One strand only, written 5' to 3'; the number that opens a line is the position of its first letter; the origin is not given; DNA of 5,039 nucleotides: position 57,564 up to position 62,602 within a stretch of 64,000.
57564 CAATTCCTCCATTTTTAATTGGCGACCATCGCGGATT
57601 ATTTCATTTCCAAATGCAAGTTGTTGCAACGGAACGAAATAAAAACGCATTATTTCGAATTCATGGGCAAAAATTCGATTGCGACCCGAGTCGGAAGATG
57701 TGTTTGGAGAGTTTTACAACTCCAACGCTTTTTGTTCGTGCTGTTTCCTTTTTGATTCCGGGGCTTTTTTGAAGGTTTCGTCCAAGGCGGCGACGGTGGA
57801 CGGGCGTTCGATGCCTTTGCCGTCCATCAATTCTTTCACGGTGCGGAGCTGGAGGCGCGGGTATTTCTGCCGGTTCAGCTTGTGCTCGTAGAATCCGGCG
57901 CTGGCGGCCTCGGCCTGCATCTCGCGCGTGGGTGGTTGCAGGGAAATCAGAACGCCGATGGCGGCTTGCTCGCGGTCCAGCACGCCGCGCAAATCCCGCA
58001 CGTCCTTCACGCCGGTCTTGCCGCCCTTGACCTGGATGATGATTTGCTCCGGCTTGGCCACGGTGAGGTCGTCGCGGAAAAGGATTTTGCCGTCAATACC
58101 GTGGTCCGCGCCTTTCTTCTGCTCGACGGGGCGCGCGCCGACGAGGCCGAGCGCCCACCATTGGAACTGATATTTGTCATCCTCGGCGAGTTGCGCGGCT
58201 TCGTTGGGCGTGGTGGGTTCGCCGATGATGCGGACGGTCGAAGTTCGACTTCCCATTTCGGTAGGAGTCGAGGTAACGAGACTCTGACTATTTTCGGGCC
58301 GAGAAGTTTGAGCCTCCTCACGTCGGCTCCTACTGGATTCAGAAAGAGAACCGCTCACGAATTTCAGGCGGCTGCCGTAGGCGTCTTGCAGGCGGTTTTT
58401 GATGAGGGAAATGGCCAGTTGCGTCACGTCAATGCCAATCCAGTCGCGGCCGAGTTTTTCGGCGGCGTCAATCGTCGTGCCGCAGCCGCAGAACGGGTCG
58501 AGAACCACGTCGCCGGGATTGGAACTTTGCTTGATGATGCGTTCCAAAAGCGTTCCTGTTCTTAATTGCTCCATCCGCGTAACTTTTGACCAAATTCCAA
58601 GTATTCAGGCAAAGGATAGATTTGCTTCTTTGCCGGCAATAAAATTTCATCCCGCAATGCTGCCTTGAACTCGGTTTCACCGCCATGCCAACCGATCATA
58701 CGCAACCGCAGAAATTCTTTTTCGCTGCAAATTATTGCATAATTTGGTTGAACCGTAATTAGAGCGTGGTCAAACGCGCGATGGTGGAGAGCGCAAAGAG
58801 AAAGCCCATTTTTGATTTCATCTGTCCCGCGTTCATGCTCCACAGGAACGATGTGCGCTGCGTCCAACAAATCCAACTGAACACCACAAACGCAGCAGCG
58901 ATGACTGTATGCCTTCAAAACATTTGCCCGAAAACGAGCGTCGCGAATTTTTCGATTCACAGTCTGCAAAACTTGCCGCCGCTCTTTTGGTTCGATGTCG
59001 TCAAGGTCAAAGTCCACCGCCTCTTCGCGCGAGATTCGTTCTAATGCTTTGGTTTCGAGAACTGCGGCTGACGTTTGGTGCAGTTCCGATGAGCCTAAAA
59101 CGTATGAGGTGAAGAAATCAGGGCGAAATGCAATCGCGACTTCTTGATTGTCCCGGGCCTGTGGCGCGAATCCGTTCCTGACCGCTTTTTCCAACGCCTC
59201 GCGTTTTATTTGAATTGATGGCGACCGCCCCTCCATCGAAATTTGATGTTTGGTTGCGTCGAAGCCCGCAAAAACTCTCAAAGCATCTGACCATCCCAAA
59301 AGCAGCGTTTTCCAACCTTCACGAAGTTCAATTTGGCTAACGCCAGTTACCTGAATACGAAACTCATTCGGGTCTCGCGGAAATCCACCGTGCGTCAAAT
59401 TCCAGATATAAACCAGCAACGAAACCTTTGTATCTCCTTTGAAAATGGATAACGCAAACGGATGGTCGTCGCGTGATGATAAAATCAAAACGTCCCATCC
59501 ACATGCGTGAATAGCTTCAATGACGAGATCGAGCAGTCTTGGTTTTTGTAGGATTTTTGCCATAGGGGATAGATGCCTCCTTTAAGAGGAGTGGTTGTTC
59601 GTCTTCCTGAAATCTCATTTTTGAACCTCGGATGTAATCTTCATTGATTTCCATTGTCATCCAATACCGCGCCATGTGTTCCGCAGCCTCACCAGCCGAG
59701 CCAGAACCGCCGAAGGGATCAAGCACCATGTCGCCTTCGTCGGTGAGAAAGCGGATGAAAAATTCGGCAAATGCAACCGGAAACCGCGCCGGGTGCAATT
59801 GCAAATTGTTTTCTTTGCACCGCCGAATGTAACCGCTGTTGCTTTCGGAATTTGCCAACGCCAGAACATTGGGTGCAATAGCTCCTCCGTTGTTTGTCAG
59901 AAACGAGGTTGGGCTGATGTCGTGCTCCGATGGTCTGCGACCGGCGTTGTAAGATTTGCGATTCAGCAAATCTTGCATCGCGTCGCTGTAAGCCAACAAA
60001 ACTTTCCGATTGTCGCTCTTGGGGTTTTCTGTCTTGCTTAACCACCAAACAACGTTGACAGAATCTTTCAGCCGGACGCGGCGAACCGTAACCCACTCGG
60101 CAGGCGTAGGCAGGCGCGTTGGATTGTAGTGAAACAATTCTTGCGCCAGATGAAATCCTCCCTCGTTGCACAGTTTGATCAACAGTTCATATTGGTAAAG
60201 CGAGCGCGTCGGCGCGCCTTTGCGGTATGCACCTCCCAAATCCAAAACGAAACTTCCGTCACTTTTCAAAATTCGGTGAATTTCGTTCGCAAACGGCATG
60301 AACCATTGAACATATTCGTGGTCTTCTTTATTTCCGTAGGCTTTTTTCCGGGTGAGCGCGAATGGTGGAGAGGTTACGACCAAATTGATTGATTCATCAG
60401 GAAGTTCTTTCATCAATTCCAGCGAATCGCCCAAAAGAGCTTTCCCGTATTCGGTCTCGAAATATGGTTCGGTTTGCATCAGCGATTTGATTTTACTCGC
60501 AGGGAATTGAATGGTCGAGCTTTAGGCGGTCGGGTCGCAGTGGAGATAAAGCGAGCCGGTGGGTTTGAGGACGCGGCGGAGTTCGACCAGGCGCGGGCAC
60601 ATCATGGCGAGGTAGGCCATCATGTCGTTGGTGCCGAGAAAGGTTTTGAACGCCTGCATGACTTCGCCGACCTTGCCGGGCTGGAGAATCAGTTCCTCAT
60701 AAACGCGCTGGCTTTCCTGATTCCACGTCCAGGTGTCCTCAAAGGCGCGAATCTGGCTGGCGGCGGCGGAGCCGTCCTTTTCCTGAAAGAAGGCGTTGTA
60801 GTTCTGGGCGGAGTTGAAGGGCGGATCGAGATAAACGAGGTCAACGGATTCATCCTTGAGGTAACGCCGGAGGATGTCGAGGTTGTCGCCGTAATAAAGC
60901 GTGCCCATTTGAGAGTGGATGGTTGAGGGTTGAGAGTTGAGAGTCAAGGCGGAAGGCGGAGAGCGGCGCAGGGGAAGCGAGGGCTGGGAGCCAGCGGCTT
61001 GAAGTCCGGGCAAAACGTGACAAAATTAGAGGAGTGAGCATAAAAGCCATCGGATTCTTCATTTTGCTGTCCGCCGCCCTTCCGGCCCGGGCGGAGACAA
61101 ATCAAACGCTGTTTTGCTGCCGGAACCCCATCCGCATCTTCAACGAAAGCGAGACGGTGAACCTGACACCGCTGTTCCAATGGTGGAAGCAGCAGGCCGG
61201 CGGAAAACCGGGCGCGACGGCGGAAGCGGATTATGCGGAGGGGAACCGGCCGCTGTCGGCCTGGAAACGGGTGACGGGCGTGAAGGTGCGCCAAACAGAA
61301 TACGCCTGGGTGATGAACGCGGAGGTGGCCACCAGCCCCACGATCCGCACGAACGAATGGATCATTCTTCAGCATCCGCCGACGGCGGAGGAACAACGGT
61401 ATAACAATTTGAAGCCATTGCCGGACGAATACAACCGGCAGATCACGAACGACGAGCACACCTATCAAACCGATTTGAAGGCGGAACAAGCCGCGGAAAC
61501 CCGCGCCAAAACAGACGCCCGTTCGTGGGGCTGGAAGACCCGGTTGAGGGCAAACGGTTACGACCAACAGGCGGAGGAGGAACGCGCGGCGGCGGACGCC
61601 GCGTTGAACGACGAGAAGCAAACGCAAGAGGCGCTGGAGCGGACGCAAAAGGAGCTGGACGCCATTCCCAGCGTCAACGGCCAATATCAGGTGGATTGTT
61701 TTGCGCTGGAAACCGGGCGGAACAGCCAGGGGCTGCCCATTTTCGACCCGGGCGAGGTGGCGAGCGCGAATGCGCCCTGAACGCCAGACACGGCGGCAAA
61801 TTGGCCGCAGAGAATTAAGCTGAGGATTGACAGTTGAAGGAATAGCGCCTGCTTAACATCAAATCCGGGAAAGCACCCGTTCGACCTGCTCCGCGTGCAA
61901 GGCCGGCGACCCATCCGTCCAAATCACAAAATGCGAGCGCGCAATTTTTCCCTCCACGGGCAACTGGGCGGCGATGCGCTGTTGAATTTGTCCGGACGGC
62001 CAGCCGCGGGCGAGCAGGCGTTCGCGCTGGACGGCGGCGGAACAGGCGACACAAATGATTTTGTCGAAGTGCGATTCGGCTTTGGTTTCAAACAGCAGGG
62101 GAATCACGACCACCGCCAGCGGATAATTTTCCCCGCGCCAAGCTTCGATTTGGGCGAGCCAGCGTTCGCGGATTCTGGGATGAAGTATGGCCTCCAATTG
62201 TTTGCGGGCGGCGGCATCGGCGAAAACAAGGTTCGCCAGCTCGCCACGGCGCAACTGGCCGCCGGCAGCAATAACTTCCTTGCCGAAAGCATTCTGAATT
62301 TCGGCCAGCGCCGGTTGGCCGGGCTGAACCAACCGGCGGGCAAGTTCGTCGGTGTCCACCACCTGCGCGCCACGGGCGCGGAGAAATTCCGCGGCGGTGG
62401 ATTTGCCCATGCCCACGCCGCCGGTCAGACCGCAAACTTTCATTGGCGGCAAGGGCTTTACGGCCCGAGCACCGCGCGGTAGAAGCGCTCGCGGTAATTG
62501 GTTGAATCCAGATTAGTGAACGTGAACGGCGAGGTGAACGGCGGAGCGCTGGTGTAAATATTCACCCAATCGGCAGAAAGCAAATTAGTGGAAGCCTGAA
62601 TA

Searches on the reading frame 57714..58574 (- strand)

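Call 10: search_protein_families(library=ncbifam, proteins=[window:57714-58574:-], max_evalue=0.1)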
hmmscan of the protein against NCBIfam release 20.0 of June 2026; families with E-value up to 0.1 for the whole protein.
window:57714-58574:- (286 aa): 10 families
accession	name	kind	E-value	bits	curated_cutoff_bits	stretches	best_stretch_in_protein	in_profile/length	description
NF050803.1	DnaMtaseCcrMCaul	equivalog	3.8e-13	49.1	830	1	8-66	193-251/350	adenine-specific DNA-methyltransferase CcrM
NF008572.0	PRK11524.1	equivalog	3.2e-11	42.9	292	1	8-66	202-260/294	adenine-specific DNA-methyltransferase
NF010253.0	PRK13699.1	subfamily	3.3e-06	26.9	244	1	9-52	152-195/226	DNA methyltransferase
NF001790.0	PRK00517.3-3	equivalog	0.00084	18.8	269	1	14-83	116-185/262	50S ribosomal protein L11 methyltransferase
TIGR02021.1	BchM-ChlM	equivalog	0.0012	18.4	158.9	1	8-80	43-115/218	magnesium protoporphyrin IX methyltransferase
TIGR01177.1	TIGR01177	hypoth_equivalog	0.0019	17.6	316.55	1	20-52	182-214/330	TIGR01177 family methyltransferase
NF043040.1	corrin_prot_MT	hypoth_equivalog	0.002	17.6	180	1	8-80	29-102/216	corrinoid protein-associated methyltransferase CpaM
NF011529.0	PRK14968.1-3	equivalog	0.016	14.6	162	1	11-79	28-93/198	putative methyltransferase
NF045667.1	MTase_DVU1556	equivalog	0.066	12.7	155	0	18-61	20-64/213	DVU_1556 family methyltransferase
NF047732.1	tRNAMtaseTrm5bMeth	equivalog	0.092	11.7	500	0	14-62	192-239/337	tRNA (guanine(37)-N1)-methyltransferase Trm5b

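Call 11: search_protein_families(library=pfam, proteins=[window:57714-58574:-], max_evalue=0.1)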
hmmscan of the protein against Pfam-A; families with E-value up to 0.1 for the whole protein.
window:57714-58574:- (286 aa): 7 families
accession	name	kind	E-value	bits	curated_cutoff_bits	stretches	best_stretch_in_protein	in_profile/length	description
PF01555.25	N6_N4_Mtase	-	1.4e-17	64.8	26.7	1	9-58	170-219/221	DNA methylase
PF22722.2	NA-iREase1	-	1.1e-08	35.4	27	1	151-251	18-106/106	NACHT-associated inactive Restriction Endonuclease 1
PF04471.18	Mrr_cat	-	1.9e-08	34.8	21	1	152-225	28-99/115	Restriction endonuclease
PF13847.12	Methyltransf_31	-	0.00021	21.5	27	1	19-78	2-64/145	Methyltransferase domain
PF13649.12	Methyltransf_25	-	0.0019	19.3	27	1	24-79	1-57/97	Methyltransferase domain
PF09445.16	Methyltransf_15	-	0.015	15.4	22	1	23-88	3-69/165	RNA cap guanine-N2 methyltransferase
PF01170.24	UPF0020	-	0.065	13.4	22.3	0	19-38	27-47/197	RMKL-like, methyltransferase domain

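Call 64: search_protein_families(library=padloc, proteins=[window:57714-58574:-], max_evalue=0.001)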
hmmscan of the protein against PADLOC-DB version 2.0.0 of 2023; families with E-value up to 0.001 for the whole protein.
window:57714-58574:- (286 aa): 57 families (the best 25 are shown)
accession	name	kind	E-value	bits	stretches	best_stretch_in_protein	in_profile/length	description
PDLC03354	MTase_II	-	1.4e-18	65.1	1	9-81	329-403/425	Type II methyltransferase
PDLC03371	MTase_II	-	1.2e-16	59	1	8-64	198-254/260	Type II methyltransferase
PDLC03339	MTase_II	-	1.3e-16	58.3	1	8-65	217-274/399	Type II methyltransferase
PDLC03353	MTase_II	-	8.3e-15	53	1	9-64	197-252/260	Type II methyltransferase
PDLC03216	MTase_II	-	1.9e-14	51.4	1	8-67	201-260/364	Type II methyltransferase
PDLC03299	MTase_II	-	2.9e-14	51.2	1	8-69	203-266/296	Type II methyltransferase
PDLC03633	MTase_III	-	3.3e-14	50.5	1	8-63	299-354/616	Type III methyltransferase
PDLC03738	oMTase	-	9.3e-14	48.9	1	8-65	211-268/376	orphan methyltransferase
PDLC03300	MTase_II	-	1.6e-13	48.4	1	8-68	222-282/302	Type II methyltransferase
PDLC03238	MTase_II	-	1.9e-13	48.3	1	8-69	311-370/428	Type II methyltransferase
PDLC03387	MTase_II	-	2.2e-12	44.8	1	9-65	222-278/289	Type II methyltransferase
PDLC03632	MTase_III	-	3.2e-12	43.3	1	10-97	477-560/983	Type III methyltransferase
PDLC03636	MTase_III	-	1.4e-11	41.9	1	8-63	351-406/575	Type III methyltransferase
PDLC03638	MTase_III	-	8.8e-11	38.8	1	7-64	622-679/816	Type III methyltransferase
PDLC03350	MTase_II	-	1.8e-10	38.7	1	11-66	244-299/312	Type II methyltransferase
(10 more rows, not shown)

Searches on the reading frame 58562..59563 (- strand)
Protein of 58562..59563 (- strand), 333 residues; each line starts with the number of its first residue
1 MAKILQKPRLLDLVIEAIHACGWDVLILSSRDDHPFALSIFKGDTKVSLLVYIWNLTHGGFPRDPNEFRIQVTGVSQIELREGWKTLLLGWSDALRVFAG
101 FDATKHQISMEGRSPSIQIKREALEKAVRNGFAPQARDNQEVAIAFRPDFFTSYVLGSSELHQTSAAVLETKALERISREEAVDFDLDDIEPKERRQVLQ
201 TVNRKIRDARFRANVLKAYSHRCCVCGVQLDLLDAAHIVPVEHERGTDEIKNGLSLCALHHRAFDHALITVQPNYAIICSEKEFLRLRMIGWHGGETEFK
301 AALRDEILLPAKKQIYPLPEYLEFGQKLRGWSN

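Call 10: search_protein_families(library=ncbifam, proteins=[window:58562-59563:-], max_evalue=0.1)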
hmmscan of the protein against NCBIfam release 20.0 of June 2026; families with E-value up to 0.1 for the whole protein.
window:58562-59563:- (333 aa): 3 families
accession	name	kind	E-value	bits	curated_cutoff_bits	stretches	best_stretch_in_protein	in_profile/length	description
NF045808.1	PT-DNA_restrict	exception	1.7e-21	76.6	180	1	145-324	110-277/284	phosphorothioated DNA-binding restriction endonuclease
NF040563.1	guided_IscB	equivalog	2.5e-06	26.9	175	1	180-266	153-237/314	RNA-guided endonuclease IscB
NF033737.1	Amm_Lyn_leader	domain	0.091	12.9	30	0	182-193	9-20/27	ammosamide/lymphostin RiPP family protein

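Call 11: search_protein_families(library=pfam, proteins=[window:58562-59563:-], max_evalue=0.1)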
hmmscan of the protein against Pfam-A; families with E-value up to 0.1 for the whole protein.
window:58562-59563:- (333 aa): 2 families
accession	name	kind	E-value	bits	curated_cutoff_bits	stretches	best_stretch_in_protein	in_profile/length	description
PF20296.3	MTaX1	-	1.5e-27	96.8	25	1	49-155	3-111/111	Methylase-associated X1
PF13391.12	HNH_2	-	1e-12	48.2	21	1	223-271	1-65/66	HNH endonuclease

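Call 64: search_protein_families(library=padloc, proteins=[window:58562-59563:-], max_evalue=0.001)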
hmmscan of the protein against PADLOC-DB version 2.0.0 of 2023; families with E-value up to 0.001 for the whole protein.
window:58562-59563:- (333 aa): 2 families
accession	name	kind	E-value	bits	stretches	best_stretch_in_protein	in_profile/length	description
PDLC04132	HNH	-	1.6e-21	74.6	1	173-282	120-230/286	-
PDLC03546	HNH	-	6.6e-12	43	1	196-281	148-235/282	Type II restriction enzyme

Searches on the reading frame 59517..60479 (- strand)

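Call 10: search_protein_families(library=ncbifam, proteins=[window:59517-60479:-], max_evalue=0.1)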
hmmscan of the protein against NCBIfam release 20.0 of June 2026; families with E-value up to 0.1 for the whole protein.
window:59517-60479:- (320 aa): 4 families
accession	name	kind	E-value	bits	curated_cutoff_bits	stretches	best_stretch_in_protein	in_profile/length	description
NF008572.0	PRK11524.1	equivalog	7.2e-21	74.6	292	2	6-78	9-83/294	adenine-specific DNA-methyltransferase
NF010253.0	PRK13699.1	subfamily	2.8e-17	63.2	244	2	227-291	142-206/226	DNA methyltransferase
NF050803.1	DnaMtaseCcrMCaul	equivalog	6.6e-15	54.9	830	2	219-294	176-251/350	adenine-specific DNA-methyltransferase CcrM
TIGR01177.1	TIGR01177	hypoth_equivalog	0.023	14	316.55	0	247-287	181-221/330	TIGR01177 family methyltransferase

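Call 11: search_protein_families(library=pfam, proteins=[window:59517-60479:-], max_evalue=0.1)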
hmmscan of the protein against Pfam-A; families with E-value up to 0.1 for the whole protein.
window:59517-60479:- (320 aa): 1 family
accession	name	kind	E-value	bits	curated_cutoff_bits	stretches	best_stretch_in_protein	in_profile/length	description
PF01555.25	N6_N4_Mtase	-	1.3e-35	123.8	26.7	1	31-286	1-219/221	DNA methylase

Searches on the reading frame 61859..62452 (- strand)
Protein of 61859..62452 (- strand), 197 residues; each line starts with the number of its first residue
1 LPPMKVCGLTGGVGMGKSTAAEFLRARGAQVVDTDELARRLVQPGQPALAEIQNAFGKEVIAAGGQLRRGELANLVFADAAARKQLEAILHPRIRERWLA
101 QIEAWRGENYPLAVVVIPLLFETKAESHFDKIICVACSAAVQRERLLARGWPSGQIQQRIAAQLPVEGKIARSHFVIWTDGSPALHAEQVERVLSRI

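Call 73: search_protein_families(library=pfam, proteins=[window:61859-62452:-], max_evalue=0.001)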
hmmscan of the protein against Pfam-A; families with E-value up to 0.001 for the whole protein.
window:61859-62452:- (197 aa): 4 families
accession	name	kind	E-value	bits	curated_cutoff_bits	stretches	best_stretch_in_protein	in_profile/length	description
PF01121.26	CoaE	-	7.8e-48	163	27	1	6-182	2-177/180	Dephospho-CoA kinase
PF13671.12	AAA_33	-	4.7e-06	27.4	27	1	10-151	5-120/143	AAA domain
PF13238.12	AAA_18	-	9.5e-06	26.5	29.4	1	9-162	3-124/128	AAA domain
PF13521.12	AAA_28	-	3.2e-05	24.7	27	1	9-115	4-114/164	AAA domain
